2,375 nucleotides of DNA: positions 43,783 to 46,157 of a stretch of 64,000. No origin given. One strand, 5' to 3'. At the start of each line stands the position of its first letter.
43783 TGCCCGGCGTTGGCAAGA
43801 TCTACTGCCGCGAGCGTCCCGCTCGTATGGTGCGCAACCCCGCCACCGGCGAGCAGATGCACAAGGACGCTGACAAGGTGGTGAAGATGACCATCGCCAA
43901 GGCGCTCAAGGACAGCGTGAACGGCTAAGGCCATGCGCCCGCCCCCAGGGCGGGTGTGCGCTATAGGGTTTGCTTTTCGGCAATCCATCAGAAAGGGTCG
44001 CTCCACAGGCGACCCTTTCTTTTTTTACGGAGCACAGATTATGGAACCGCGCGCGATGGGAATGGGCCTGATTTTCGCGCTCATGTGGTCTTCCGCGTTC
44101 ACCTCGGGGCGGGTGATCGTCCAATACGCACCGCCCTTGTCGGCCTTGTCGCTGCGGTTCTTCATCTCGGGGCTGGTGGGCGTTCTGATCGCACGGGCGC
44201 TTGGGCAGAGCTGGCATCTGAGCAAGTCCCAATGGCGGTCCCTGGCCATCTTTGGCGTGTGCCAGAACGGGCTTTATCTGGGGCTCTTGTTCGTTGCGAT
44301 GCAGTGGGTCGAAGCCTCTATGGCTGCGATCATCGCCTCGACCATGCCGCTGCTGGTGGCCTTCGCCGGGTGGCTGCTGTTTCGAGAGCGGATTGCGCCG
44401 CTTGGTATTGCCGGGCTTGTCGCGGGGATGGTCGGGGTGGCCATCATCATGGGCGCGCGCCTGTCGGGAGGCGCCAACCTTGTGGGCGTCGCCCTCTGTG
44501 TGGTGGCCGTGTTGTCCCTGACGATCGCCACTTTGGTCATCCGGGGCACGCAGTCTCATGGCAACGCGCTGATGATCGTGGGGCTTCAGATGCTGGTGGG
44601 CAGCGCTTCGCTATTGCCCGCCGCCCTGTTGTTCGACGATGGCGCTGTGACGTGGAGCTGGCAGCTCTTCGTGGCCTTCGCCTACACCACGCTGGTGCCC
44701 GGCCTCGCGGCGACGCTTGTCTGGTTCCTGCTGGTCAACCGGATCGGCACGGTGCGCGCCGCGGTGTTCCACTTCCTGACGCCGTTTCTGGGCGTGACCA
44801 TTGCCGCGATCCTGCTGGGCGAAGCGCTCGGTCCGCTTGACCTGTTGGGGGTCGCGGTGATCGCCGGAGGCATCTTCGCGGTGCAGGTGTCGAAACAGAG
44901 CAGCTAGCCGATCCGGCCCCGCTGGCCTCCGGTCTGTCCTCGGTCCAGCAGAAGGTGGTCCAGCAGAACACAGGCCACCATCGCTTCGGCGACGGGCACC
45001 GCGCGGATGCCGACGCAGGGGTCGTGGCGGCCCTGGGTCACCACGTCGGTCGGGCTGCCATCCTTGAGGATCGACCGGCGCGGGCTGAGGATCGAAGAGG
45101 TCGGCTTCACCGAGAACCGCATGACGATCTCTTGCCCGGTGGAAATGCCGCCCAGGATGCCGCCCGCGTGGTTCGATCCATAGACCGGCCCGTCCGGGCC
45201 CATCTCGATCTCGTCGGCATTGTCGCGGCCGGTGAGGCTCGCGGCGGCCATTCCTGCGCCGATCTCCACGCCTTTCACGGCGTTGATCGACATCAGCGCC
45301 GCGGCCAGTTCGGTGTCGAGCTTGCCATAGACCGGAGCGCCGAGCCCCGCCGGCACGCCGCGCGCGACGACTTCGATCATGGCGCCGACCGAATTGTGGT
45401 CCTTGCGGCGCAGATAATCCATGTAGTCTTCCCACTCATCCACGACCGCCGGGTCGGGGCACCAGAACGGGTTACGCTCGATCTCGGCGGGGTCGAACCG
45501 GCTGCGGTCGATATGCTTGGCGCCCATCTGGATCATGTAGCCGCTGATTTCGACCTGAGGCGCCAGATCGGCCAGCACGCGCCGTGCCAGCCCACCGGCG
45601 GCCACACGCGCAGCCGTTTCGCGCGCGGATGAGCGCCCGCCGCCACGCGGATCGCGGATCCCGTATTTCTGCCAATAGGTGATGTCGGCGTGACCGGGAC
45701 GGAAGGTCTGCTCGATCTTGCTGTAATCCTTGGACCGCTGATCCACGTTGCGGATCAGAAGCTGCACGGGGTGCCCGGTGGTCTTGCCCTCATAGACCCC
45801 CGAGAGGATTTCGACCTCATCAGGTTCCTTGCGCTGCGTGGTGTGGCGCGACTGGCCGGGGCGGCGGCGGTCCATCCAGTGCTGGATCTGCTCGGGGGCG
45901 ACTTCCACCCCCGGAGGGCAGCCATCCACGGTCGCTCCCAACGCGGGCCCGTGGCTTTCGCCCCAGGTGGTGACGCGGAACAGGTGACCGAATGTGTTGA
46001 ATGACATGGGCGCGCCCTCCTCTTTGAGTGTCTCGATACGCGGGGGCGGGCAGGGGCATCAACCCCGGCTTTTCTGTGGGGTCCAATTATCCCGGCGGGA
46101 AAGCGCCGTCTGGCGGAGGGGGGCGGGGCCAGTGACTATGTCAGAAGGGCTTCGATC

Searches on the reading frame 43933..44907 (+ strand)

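Call 60: search_protein_families(library=ncbifam, proteins=[window:43933-44907:+], max_evalue=1e-8)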
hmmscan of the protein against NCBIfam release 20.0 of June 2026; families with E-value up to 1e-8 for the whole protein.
window:43933-44907:+ (324 aa): 3 families
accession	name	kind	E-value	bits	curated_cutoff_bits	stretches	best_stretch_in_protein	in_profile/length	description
TIGR00950.1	2A78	equivalog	1.5e-22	80.3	230.2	1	52-313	1-262/264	carboxylate/amino acid/amine transporter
NF008432.0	PRK11272.1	equivalog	2.8e-16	59.6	270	1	47-321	17-289/294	drug/metabolite exporter YedA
NF050091.1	ArAmAcExpYddG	equivalog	7.1e-10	38.9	300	0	40-255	5-220/285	aromatic amino acid exporter YddG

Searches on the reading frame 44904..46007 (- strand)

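Call 60: search_protein_families(library=ncbifam, proteins=[window:44904-46007:-], max_evalue=1e-8)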
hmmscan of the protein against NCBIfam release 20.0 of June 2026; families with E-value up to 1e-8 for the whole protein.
window:44904-46007:- (367 aa): 3 families
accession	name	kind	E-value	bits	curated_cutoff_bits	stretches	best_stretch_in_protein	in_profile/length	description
NF003793.1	PRK05382.1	equivalog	2.3e-142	473.8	321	1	11-353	1-343/344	chorismate synthase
TIGR00033.1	aroC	equivalog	1.6e-131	438.5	212.2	1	10-357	1-349/351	chorismate synthase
NF009113.0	PRK12463.1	equivalog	4.7e-56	190.4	799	1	11-354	2-366/390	chorismate synthase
